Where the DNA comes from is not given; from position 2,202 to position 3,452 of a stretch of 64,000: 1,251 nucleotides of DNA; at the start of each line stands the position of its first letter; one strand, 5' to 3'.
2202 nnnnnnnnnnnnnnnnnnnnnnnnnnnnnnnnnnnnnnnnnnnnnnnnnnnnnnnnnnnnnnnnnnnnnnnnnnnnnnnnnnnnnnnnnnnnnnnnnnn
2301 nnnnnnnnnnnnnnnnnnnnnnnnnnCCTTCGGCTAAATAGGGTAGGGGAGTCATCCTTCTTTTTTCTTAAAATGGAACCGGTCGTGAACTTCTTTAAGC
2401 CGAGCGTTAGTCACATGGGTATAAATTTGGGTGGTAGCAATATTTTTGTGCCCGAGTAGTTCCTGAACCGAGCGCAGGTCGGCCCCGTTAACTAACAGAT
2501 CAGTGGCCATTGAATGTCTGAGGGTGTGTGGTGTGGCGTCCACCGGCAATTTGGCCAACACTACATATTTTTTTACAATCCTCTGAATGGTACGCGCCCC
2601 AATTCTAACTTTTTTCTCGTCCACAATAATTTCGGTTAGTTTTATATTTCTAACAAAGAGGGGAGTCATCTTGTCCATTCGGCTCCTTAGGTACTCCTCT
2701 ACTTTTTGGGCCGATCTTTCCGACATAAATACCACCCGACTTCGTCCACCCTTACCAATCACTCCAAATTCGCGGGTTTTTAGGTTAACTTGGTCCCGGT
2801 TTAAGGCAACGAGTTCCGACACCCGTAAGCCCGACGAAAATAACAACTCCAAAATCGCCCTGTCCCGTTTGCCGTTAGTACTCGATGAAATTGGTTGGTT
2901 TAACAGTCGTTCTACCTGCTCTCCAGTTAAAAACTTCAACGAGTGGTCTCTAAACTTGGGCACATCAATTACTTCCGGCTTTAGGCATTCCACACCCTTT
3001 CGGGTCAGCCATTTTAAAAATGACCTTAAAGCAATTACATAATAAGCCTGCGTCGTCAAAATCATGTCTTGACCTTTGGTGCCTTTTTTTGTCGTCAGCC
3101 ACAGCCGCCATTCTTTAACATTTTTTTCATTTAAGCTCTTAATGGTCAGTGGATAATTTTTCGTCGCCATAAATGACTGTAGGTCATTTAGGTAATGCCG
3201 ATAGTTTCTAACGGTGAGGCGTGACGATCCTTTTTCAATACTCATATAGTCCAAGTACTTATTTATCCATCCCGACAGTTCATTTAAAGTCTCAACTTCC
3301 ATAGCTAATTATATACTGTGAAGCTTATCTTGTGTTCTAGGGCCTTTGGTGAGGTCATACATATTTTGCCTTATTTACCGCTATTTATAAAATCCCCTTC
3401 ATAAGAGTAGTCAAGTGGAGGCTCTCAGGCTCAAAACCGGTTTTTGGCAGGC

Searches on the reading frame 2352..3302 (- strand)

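Call 76: search_protein_families(library=pfam, proteins=[window:2352-3302:-], max_evalue=0.00001)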
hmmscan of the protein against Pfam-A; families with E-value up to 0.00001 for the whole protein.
window:2352-3302:- (316 aa): 2 families
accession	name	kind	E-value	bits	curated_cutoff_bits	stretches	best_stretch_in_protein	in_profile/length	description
PF00589.27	Phage_integrase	-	3.7e-42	144.4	27.1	1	123-299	1-170/172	Phage integrase family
PF02899.23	Phage_int_SAM_1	-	5.5e-12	46.2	22.3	1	13-103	1-83/83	Phage integrase, N-terminal SAM-like domain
